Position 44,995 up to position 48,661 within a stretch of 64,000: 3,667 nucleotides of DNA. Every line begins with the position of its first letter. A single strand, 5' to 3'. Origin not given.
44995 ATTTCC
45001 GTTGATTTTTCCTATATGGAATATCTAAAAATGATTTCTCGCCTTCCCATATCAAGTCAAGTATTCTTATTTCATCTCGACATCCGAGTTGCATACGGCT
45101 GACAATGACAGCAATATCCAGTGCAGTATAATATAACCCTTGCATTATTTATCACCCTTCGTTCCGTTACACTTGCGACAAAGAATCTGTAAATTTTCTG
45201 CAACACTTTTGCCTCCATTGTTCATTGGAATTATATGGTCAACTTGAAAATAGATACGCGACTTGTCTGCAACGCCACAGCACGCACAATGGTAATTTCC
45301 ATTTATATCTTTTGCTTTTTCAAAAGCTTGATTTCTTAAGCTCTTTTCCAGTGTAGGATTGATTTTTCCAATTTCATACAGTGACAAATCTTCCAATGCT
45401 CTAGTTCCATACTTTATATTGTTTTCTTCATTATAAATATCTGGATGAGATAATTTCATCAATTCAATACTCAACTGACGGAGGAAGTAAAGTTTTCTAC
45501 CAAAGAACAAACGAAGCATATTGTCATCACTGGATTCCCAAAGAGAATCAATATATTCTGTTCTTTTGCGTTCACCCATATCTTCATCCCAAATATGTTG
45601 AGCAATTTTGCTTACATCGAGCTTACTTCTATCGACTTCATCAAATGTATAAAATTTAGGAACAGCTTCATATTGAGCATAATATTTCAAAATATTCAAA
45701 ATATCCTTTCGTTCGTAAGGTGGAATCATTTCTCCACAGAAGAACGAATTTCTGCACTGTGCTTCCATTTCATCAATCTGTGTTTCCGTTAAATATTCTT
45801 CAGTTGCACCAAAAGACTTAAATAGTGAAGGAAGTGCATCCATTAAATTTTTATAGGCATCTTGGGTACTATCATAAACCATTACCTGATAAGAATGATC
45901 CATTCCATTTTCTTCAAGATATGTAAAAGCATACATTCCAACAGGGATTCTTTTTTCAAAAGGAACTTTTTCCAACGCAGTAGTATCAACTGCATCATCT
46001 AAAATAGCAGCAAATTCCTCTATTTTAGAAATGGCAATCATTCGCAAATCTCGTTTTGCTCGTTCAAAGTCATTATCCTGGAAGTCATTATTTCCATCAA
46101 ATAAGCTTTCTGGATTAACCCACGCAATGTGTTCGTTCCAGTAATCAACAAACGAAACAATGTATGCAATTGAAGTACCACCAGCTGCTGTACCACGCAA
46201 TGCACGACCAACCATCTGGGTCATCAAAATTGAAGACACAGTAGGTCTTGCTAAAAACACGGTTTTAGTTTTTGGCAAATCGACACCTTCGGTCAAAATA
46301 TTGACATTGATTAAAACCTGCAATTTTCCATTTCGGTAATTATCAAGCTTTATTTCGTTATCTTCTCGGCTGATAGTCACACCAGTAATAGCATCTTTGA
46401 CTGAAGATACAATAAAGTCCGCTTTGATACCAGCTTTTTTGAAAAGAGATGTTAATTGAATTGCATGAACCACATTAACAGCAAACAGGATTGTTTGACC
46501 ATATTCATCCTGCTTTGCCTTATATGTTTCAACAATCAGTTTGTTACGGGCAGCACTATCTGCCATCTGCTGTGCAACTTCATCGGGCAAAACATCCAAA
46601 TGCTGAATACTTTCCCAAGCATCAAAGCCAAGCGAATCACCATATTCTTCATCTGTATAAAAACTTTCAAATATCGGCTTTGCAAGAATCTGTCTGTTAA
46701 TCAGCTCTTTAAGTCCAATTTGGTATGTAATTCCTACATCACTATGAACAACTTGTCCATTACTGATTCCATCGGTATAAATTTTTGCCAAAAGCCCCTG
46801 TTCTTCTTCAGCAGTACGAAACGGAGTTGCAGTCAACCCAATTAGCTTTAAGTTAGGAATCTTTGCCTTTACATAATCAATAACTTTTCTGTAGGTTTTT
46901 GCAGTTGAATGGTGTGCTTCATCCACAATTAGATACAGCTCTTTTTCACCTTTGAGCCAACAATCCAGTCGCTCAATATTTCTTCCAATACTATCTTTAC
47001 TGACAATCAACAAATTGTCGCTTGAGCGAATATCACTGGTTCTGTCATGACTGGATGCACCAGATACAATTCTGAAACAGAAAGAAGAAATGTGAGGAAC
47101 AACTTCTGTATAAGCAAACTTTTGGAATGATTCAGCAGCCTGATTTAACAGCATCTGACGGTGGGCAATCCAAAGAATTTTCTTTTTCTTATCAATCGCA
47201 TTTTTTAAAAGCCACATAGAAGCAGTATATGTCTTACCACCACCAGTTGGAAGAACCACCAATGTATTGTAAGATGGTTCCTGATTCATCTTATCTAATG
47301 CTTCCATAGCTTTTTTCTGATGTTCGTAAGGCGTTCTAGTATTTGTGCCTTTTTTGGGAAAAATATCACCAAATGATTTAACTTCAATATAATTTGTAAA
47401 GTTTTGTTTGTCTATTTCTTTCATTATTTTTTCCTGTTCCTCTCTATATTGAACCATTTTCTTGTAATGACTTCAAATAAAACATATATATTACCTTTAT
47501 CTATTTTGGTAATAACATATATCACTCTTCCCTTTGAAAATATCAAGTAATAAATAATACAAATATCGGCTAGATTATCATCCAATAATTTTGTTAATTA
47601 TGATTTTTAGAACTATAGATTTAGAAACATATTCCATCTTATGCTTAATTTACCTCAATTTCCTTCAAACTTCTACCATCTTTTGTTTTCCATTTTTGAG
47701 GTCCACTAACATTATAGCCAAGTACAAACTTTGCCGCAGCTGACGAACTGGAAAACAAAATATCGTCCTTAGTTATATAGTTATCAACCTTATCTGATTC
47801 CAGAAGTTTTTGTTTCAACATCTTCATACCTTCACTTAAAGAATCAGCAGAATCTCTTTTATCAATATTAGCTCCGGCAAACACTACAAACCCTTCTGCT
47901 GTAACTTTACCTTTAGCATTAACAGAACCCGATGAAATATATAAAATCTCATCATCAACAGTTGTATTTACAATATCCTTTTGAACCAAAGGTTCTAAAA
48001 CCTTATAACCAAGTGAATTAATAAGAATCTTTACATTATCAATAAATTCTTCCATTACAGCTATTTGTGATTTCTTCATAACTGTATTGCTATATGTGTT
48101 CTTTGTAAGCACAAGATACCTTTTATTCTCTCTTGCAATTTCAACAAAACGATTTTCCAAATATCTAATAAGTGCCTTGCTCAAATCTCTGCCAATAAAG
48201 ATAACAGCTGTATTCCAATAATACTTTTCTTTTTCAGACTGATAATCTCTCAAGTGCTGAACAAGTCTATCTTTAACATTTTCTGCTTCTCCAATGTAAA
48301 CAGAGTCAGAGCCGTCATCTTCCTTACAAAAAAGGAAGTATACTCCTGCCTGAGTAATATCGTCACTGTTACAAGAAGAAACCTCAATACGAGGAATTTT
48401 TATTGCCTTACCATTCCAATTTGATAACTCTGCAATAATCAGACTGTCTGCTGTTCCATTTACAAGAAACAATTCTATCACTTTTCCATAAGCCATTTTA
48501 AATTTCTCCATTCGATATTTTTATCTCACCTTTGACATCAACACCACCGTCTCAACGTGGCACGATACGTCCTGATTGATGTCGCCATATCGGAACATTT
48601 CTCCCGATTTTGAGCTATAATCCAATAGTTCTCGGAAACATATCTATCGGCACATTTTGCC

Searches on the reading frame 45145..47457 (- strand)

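Call 74: search_protein_families(library=padloc, proteins=[window:45145-47457:-], max_evalue=0.001)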
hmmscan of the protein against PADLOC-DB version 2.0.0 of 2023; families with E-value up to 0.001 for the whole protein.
window:45145-47457:- (770 aa): 20 families
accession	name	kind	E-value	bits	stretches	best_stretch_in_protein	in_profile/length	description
PDLC03659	mREase_IV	-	1.8e-27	93.6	1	42-426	218-557/945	Type IV methyl-directed restriction enzyme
PDLC02707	PbeA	-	1.5e-23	81.3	2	29-219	247-420/672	PbeA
PDLC03658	mREase_IV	-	3e-21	72.9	1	43-426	223-549/953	Type IV methyl-directed restriction enzyme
PDLC02704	PbeA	-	4.4e-19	66.4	2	8-230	221-424/682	PbeA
PDLC02706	PbeA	-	1.1e-17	62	2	19-219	250-438/722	PbeA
PDLC02703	PbeA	-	7.4e-12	42.6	2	41-220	245-412/626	PbeA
PDLC03047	REase_I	-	1.4e-11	40.9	1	47-421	348-702/1107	Type I restriction enzyme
PDLC03597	REase_MTase_IIG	-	3.3e-08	29.5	0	379-436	552-607/1646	Type IIG restriction enzyme-methyltransferase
PDLC03045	REase_I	-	3.7e-08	29.8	1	47-218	272-429/995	Type I restriction enzyme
PDLC03042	REase_I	-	4.3e-08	29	1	46-424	448-832/1170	Type I restriction enzyme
PDLC01769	Cas3g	-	5.7e-08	29.9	1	24-113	3-89/836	-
PDLC01763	Cas3b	-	2.1e-07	28.1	1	44-124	247-326/762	-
PDLC01765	Cas3c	-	7.3e-07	26.5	1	52-127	174-248/612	-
PDLC03928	PsyrT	-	3.5e-06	23.6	1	317-423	239-336/689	-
PDLC04986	PDC-S28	-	1.6e-05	21.5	1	34-113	27-103/831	-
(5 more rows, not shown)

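Call 75: search_protein_families(library=pfam, proteins=[window:45145-47457:-], max_evalue=0.001)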
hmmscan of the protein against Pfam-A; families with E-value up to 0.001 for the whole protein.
window:45145-47457:- (770 aa): 6 families
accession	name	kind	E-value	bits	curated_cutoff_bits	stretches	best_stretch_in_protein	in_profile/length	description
PF04851.21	ResIII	-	4.9e-27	95.3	22.5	1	43-214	4-164/164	Type III restriction enzyme, res subunit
PF00270.35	DEAD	-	6.3e-16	59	26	1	45-217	2-165/167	DEAD/DEAH box helicase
PF01844.29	HNH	-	2e-11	44.3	21.4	1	724-770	1-47/47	HNH endonuclease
PF00271.37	Helicase_C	-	5e-11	43.3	23.5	1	311-421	9-108/110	Helicase conserved C-terminal domain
PF18766.7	SWI2_SNF2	-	2.3e-09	37.7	26.7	1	52-219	8-162/221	SWI2/SNF2 ATPase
PF14279.12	HNH_5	-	8.2e-09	35.7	27.5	1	724-770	1-46/56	HNH endonuclease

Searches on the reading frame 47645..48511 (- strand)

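Call 74: search_protein_families(library=padloc, proteins=[window:47645-48511:-], max_evalue=0.001)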
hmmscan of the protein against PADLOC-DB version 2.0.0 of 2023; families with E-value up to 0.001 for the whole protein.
window:47645-48511:- (288 aa): 7 families
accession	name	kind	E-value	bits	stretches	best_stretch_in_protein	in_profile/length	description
PDLC04925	PDC-S14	-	2.5e-96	320.2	1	4-286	11-295/301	-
PDLC04923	PDC-S14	-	5.3e-78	260.3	1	4-286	19-310/320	-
PDLC04922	PDC-S14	-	5.4e-34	115.8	2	12-177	6-163/305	-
PDLC04924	PDC-S14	-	5e-17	60.5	1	53-276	48-271/280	-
PDLC04921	PDC-S14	-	4.5e-16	57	1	40-278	35-257/280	-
PDLC05040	PDC-S57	-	5.1e-10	37.6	1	194-284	138-223/229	-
PDLC02190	DUF3780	-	1e-05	22.9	1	201-285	268-355/361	-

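Call 75: search_protein_families(library=pfam, proteins=[window:47645-48511:-], max_evalue=0.001)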
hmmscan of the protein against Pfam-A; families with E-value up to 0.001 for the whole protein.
window:47645-48511:- (288 aa): 2 families
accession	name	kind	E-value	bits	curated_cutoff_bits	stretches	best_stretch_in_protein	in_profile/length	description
PF14267.11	DUF4357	-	6.9e-17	61.6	38.4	1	230-282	3-54/54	Domain of unknown function (DUF4357)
PF01541.30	GIY-YIG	-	7.1e-05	23.5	22.6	1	55-122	2-68/78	GIY-YIG catalytic domain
